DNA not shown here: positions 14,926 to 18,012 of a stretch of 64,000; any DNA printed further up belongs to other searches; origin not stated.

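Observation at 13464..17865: Translationally coupled two-gene module: DUF4145-like + RecD/TraA SF1 helicase + unknown C-domain (929 aa) with a TPR + tandem cold-shock-OB partner (536 aa). Candidate undescribed defence system.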

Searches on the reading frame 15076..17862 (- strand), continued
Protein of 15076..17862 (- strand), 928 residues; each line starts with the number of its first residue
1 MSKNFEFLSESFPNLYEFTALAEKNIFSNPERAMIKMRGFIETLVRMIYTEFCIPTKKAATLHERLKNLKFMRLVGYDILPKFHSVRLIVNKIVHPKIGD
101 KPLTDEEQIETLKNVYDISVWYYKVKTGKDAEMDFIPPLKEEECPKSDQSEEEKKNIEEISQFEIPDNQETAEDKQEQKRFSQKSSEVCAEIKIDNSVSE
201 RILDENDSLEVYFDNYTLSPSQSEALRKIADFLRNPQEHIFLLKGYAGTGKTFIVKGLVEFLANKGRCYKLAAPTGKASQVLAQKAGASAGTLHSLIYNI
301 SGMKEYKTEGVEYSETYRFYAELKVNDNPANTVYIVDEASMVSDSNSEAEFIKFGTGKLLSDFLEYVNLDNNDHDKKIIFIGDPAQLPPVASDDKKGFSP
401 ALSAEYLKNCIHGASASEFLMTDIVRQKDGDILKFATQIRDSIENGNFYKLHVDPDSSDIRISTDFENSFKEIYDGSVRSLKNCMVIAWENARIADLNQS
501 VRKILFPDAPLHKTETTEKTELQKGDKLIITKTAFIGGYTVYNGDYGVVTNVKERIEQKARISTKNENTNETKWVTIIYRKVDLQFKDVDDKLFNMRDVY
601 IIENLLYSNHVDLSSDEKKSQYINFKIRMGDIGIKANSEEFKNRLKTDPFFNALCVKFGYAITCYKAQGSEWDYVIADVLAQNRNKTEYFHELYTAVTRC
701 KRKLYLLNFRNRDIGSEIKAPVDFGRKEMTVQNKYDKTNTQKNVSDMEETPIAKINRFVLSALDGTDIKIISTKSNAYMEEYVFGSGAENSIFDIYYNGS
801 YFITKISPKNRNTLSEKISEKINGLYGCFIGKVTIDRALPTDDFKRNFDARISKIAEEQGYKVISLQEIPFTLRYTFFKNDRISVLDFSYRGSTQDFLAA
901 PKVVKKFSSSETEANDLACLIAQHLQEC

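Call 27: find_encoding_contigs(protein=P0001, flank=10000, max_places=4)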
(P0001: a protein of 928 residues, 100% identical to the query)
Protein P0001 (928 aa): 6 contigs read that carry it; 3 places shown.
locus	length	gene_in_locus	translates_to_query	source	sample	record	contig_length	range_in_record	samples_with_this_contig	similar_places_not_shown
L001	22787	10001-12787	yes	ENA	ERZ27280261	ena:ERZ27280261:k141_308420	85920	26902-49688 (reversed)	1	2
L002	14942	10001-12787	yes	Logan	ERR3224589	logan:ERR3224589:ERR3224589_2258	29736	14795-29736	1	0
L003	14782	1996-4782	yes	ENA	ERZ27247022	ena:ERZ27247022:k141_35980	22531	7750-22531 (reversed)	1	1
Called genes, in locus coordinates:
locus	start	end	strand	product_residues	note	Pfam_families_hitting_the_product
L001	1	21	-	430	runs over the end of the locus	PF00919:UPF0004, PF04055:Radical_SAM, PF01938:TRAM (weak)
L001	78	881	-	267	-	PF08238:Sel1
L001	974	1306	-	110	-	PF09538:FYDLN_acid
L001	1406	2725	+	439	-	PF00275:EPSP_synthase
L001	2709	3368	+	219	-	PF02224:Cytidylate_kin, PF13189:Cytidylate_kin2 (weak)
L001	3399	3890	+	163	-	-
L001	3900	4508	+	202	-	-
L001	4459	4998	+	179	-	PF03167:UDG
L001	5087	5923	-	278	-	-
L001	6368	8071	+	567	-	PF00575:S1 (weak), PF13509:S1_2 (faint), PF21710:Spt6_S1 (faint), PF00575:S1, PF18614:RNase_II_C_S1 (faint), PF00575:S1, PF23459:S1_RRP5 (weak), PF00575:S1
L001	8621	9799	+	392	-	PF13356:Arm-DNA-bind_3, PF14659:Phage_int_SAM_3, PF00589:Phage_integrase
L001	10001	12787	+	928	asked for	PF13086:AAA_11 (faint), PF05970:PIF1, PF13245:AAA_19, PF13604:AAA_30, PF13401:AAA_22 (weak), PF18335:SH3_13 (faint), PF13538:UvrD_C_2, PF22721:TBP-TOTE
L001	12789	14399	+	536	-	PF22860:DUF7017, PF22708:S1CSD-TOTE-1 (weak), PF22707:S1CSD-TOTE-2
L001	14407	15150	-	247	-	PF03432:Relaxase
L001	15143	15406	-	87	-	PF05713:MobC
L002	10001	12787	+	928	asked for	PF13086:AAA_11 (faint), PF05970:PIF1, PF13245:AAA_19, PF13604:AAA_30, PF13401:AAA_22 (weak), PF18335:SH3_13 (faint), PF13538:UvrD_C_2, PF22721:TBP-TOTE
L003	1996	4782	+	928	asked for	PF13086:AAA_11 (faint), PF05970:PIF1, PF13245:AAA_19, PF13604:AAA_30, PF13401:AAA_22 (weak), PF18335:SH3_13 (faint), PF13538:UvrD_C_2, PF22721:TBP-TOTE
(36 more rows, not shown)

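Call 29: find_related_loci(query=A1, collection=genome_contigs, flank=8000)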
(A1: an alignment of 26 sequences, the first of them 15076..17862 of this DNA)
Query A1 (928 aa) in genome_contigs; peptide patterns used: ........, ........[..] (x = any residue, [..] = any of these).
600 stretches matched a pattern (row limit reached: there are more); 141 encode a relative of the query (tblastn E <= 1e-3); the best 80 are kept; 80 distinct loci.
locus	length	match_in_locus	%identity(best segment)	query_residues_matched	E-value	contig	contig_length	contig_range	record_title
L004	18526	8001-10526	35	1-827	1e-141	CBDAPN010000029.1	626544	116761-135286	MAG: Endozoicomonas sp. isolate 8470bd25-123e-441a-b7c5-e891fc5b1eee genome assembly, contig: contig_29, whole genome sh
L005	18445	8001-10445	34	2-808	2e-131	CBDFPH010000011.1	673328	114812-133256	MAG: Leptothrix sp. (in: b-proteobacteria) isolate b234f3eb-a89c-4d25-9952-1d489c5c990b genome assembly, contig: contig_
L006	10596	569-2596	36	213-883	7e-111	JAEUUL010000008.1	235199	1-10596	MAG: Bacteroidetes bacterium isolate new MAG-354 k141_3855110, whole genome shotgun sequence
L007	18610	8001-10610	29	1-895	3e-110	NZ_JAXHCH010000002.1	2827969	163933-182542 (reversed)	Albirhodobacter sp. R86504 contig_2, whole genome shotgun sequence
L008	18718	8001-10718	33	1-895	5e-142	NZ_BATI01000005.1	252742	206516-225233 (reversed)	Aquipseudomonas alcaligenes NBRC 14159, whole genome shotgun sequence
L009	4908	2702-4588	30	213-822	7e-87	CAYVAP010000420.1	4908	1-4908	MAG TPA_asm: uncultured Bacteroidia bacterium isolate SRP141376_co5_78 genome assembly, contig: NODE_39663_length_4908_c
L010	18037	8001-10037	35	208-892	1e-109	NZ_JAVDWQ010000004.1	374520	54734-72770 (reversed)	Flavobacterium piscis strain 4129 Ga0454473_04, whole genome shotgun sequence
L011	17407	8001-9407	33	209-708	1e-57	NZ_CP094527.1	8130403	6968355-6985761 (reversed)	Mucilaginibacter sp. SMC90 chromosome, complete genome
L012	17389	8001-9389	31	214-708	3e-55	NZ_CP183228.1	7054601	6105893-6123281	Mucilaginibacter sp. FT3.2 chromosome, complete genome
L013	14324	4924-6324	30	216-709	8e-46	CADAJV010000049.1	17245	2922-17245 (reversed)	MAG: uncultured Bacteroidales bacterium isolate RUG13363 genome assembly, contig: RUG13363_asm_49, whole genome shotgun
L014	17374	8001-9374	29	214-709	7e-46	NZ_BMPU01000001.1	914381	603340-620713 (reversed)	Porphyromonas pasteri strain JCM 30531 sequence1, whole genome shotgun sequence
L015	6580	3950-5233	28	206-713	3e-31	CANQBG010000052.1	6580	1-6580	MAG: uncultured Clostridia bacterium isolate Lapin-002__bin92 genome assembly, contig: Lapin-002__NODE_15623_length_6580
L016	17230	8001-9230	28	217-707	7e-26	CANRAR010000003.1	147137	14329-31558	MAG: uncultured Clostridia bacterium isolate Lapin-030__bin22 genome assembly, contig: Lapin-030__NODE_103_length_147137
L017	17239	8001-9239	28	217-707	3e-24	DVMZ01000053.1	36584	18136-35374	MAG TPA_asm: Candidatus Scatosoma pullistercoris isolate 11687 CHK14__C107285_L36584_ERR2241653, whole genome shotgun se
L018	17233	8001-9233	27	217-707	2e-22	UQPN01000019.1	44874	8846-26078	uncultured Clostridiales bacterium isolate UMGS509 genome assembly, contig: NODE_508_length_44874_cov_6.782793, whole ge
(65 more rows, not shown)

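Call 34: find_encoding_contigs(protein=P0023, flank=8000, max_places=1)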
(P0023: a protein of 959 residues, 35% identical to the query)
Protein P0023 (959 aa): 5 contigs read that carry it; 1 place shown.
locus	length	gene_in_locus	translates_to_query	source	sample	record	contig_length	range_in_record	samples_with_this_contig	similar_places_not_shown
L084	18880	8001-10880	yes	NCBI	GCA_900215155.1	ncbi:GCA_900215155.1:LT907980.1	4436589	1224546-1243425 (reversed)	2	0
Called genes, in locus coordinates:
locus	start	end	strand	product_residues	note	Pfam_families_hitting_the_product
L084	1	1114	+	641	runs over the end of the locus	PF15611:EH_Signature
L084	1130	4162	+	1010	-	PF00176:SNF2-rel_dom, PF04851:ResIII (weak), PF00271:Helicase_C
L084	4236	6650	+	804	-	PF12161:HsdM_N, PF02384:N6_Mtase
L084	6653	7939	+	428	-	PF01420:Methylase_S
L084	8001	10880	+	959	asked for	PF13643:DUF4145 (weak), PF05970:PIF1, PF13604:AAA_30, PF13245:AAA_19, PF13538:UvrD_C_2, PF22721:TBP-TOTE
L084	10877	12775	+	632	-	PF14559:TPR_19 (faint), PF22860:DUF7017, PF22708:S1CSD-TOTE-1, PF22707:S1CSD-TOTE-2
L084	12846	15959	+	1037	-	PF04313:HSDR_N, PF04851:ResIII, PF18766:SWI2_SNF2, PF22679:T1R_D3-like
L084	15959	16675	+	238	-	PF01863:YgjP-like, PF10263:SprT-like (weak)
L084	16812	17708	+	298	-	PF14267:DUF4357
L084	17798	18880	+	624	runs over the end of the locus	-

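Call 35: find_encoding_contigs(protein=P0109, flank=8000, max_places=1)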
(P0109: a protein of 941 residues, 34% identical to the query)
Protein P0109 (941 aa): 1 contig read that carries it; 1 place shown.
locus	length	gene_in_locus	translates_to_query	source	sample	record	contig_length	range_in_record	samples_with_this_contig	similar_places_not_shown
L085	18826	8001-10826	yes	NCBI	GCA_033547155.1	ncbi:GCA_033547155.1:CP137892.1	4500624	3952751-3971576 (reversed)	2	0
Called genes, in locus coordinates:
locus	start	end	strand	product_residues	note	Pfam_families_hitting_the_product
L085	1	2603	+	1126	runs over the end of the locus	PF04313:HSDR_N, PF00270:DEAD, PF04851:ResIII, PF18766:SWI2_SNF2, PF00271:Helicase_C, PF08463:EcoEI_R_C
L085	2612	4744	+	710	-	PF24161:CCDC39 (faint), PF02646:RmuC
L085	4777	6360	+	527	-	PF12161:HsdM_N, PF02384:N6_Mtase, PF01170:UPF0020 (weak), PF07669:Eco57I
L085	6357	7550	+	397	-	PF01420:Methylase_S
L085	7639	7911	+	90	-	PF13175:AAA_15, PF13304:AAA_21 (weak)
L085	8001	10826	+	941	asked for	PF05970:PIF1, PF13245:AAA_19, PF13604:AAA_30, PF13538:UvrD_C_2, PF22721:TBP-TOTE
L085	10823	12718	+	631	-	PF22860:DUF7017, PF22708:S1CSD-TOTE-1, PF22707:S1CSD-TOTE-2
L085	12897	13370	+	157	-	-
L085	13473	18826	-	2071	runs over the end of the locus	PF00270:DEAD, PF27116:YjiV_N, PF00271:Helicase_C, PF09369:MZB (weak)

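Call 44: find_encoding_contigs(protein=P0061, flank=8000, max_places=1)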
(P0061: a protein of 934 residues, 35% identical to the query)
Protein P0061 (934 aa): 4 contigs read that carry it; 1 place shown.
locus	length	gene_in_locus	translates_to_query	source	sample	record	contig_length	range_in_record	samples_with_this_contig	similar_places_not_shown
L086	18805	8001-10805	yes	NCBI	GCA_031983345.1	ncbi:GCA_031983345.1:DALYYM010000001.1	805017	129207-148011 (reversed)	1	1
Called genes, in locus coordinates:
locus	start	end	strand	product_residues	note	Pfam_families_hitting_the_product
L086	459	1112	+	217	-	PF00929:RNase_T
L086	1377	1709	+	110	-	PF13175:AAA_15, PF13304:AAA_21 (weak)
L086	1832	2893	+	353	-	-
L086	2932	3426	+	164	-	-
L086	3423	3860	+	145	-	-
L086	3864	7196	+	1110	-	PF04851:ResIII (weak), PF01443:Viral_helicase1 (faint), PF13086:AAA_11, PF13245:AAA_19, PF13604:AAA_30 (weak), PF13086:AAA_11, PF13087:AAA_12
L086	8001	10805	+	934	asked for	PF13643:DUF4145 (weak), PF05970:PIF1, PF13245:AAA_19, PF13604:AAA_30, PF13538:UvrD_C_2, PF22721:TBP-TOTE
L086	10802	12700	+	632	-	PF22860:DUF7017, PF22708:S1CSD-TOTE-1, PF22707:S1CSD-TOTE-2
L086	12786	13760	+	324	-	PF06189:5-nucleotidase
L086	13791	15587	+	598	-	PF03235:GmrSD_N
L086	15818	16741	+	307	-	-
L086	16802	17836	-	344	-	PF13280:WYL, PF25583:WCX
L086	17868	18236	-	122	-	-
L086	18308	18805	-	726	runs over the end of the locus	PF13238:AAA_18 (faint), PF13401:AAA_22 (faint), PF05496:RuvB_N (weak), PF13191:AAA_16 (faint), PF14532:Sigma54_activ_2 (faint), PF20030:bpMoxR (faint), PF00004:AAA, PF00004:AAA, +4 more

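Call 45: find_encoding_contigs(protein=P0008, flank=8000, max_places=1)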
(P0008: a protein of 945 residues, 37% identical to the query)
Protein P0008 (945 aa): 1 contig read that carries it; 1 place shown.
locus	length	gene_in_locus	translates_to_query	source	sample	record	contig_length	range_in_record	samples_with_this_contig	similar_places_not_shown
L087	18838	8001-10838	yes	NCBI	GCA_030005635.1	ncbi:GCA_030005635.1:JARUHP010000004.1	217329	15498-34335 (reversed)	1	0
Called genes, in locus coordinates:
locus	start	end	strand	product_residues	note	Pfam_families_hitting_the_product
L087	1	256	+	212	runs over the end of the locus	PF00590:TP_methylase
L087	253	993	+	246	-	PF00590:TP_methylase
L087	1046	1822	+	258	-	PF00590:TP_methylase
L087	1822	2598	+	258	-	PF11760:CbiG_N, PF01890:CbiG_C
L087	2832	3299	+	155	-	PF00590:TP_methylase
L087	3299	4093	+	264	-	PF02571:CbiJ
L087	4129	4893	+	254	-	PF00590:TP_methylase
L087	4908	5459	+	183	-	PF13241:NAD_binding_7, PF14824:Sirohm_synth_M (weak)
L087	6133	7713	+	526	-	PF13742:tRNA_anti_2, PF02601:Exonuc_VII_L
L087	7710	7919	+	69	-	-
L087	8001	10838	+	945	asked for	PF13643:DUF4145 (weak), PF05970:PIF1, PF13604:AAA_30, PF13245:AAA_19, PF18335:SH3_13 (faint), PF13538:UvrD_C_2, PF22721:TBP-TOTE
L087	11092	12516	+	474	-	-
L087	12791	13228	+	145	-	-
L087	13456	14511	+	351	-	PF19417:RnlA_toxin_N, PF15935:RnlA_toxin, PF19034:RnlA-toxin_DBD, PF18869:HEPN_RnaseLS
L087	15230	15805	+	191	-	-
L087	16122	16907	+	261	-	-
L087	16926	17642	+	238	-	-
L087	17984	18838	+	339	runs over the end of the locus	-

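Call 51: search_protein_families(library=pfam, proteins=[L010:10130-11560:+, L087:11092-12516:+, L004:10850-12268:+, L006:2685-5264:+, L006:551-2683:+, L010:7998-10115:+, L010:11739-12731:+], max_evalue=0.01)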
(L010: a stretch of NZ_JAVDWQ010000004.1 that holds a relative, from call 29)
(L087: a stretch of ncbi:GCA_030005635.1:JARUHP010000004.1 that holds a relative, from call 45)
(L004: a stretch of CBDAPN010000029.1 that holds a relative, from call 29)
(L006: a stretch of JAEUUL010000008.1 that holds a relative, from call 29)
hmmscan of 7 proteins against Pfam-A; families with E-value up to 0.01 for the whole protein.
L010:10130-11560:+ (476 aa): 2 families
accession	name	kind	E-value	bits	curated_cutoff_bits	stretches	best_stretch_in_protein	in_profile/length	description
PF22860.2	DUF7017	-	0.0015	18.9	27.5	1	250-362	2-114/141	Domain of unknown function (DUF7017)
PF13424.12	TPR_12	-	0.0024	18.5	30.1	0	287-342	8-68/77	Tetratricopeptide repeat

L087:11092-12516:+ (474 aa): 2 families
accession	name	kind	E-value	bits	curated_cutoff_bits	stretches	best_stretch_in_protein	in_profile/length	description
PF22860.2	DUF7017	-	9.8e-05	22.8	27.5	1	252-366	2-116/141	Domain of unknown function (DUF7017)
PF13424.12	TPR_12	-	0.00017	22.2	30.1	0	222-279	13-73/77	Tetratricopeptide repeat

L004:10850-12268:+ (472 aa): 2 families
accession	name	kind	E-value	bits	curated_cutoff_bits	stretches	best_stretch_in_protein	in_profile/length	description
PF22860.2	DUF7017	-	1.8e-39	135.4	27.5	1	190-329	2-141/141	Domain of unknown function (DUF7017)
PF22707.2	S1CSD-TOTE-2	-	7.8e-19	67.9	27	1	415-468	5-60/60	S1/CSD-like domain 2 of the TOTE conflict systems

L006:2685-5264:+ (859 aa): 5 families
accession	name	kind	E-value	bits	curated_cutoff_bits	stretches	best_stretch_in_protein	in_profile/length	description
PF22708.2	S1CSD-TOTE-1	-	7.3e-25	86.7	27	2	708-766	3-61/65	S1/CSD-like domain 1 of the TOTE conflict systems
PF22860.2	DUF7017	-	7.9e-18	65.2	27.5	1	394-529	1-138/141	Domain of unknown function (DUF7017)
PF22707.2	S1CSD-TOTE-2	-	1.5e-07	31.8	27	1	805-842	13-50/60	S1/CSD-like domain 2 of the TOTE conflict systems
PF14559.12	TPR_19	-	2.3e-06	28.3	25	0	383-429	14-60/68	Tetratricopeptide repeat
PF13428.12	TPR_14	-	0.0013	19.7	23.5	0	383-402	24-43/44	Tetratricopeptide repeat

L006:551-2683:+ (710 aa): 11 families
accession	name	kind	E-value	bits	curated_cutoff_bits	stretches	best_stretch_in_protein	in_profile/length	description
PF22721.1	TBP-TOTE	-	2.1e-34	117.4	27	2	533-600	2-69/78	TATA-binding-like protein domain of the TOTE conflict systems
PF13604.12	AAA_30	-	4.1e-24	85.8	27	1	12-137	2-102/191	AAA domain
PF13245.12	AAA_19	-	1.1e-18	68.2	25.1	1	31-183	11-132/134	AAA domain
PF13538.12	UvrD_C_2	-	7.6e-15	55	27.4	1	438-485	2-50/52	UvrD-like helicase C-terminal domain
PF05970.20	PIF1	-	1.5e-11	44.7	25.9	1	12-228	2-202/223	PIF1-like helicase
PF09848.15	SLFN-g3_helicase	-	0.00014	21.7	24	1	33-239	3-185/354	Schlafen group 3, DNA/RNA helicase domain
PF18335.7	SH3_13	-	0.00064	19.9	41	1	299-337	24-59/65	ATP-dependent RecD-like DNA helicase SH3 domain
PF13086.12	AAA_11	-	0.00069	19.9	27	0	168-183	238-253/257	AAA domain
PF13401.12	AAA_22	-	0.00082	20.1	27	1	32-177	6-124/130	AAA domain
PF13191.12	AAA_16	-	0.0082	17.1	32.6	0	19-58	12-51/167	AAA ATPase domain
PF02367.23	TsaE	-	0.0097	16.3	26.6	0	23-99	14-83/128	Threonylcarbamoyl adenosine biosynthesis protein TsaE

L010:7998-10115:+ (705 aa): 9 families
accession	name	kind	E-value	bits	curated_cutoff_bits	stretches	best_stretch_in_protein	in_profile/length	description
PF22721.1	TBP-TOTE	-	4.3e-35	119.6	27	2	533-600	2-69/78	TATA-binding-like protein domain of the TOTE conflict systems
PF13604.12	AAA_30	-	8.1e-24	84.8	27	1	23-137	10-102/191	AAA domain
PF13245.12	AAA_19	-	1.2e-18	68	25.1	1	31-183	11-132/134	AAA domain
PF13538.12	UvrD_C_2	-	2.5e-15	56.5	27.4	1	438-485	2-50/52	UvrD-like helicase C-terminal domain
PF05970.20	PIF1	-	9.9e-11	42.1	25.9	1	12-227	2-201/223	PIF1-like helicase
PF13401.12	AAA_22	-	0.00012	22.8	27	1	32-177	6-124/130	AAA domain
PF18335.7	SH3_13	-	0.00023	21.3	41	1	301-338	26-60/65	ATP-dependent RecD-like DNA helicase SH3 domain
PF04851.21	ResIII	-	0.00056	20.3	22.5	0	11-60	3-52/164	Type III restriction enzyme, res subunit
PF13086.12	AAA_11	-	0.00098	19.4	27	0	168-183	238-253/257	AAA domain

L010:11739-12731:+ (330 aa): 1 family
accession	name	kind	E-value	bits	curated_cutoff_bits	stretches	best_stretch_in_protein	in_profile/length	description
PF14175.11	YaaC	-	3.5e-28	99.4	27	1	11-321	3-307/307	YaaC-like Protein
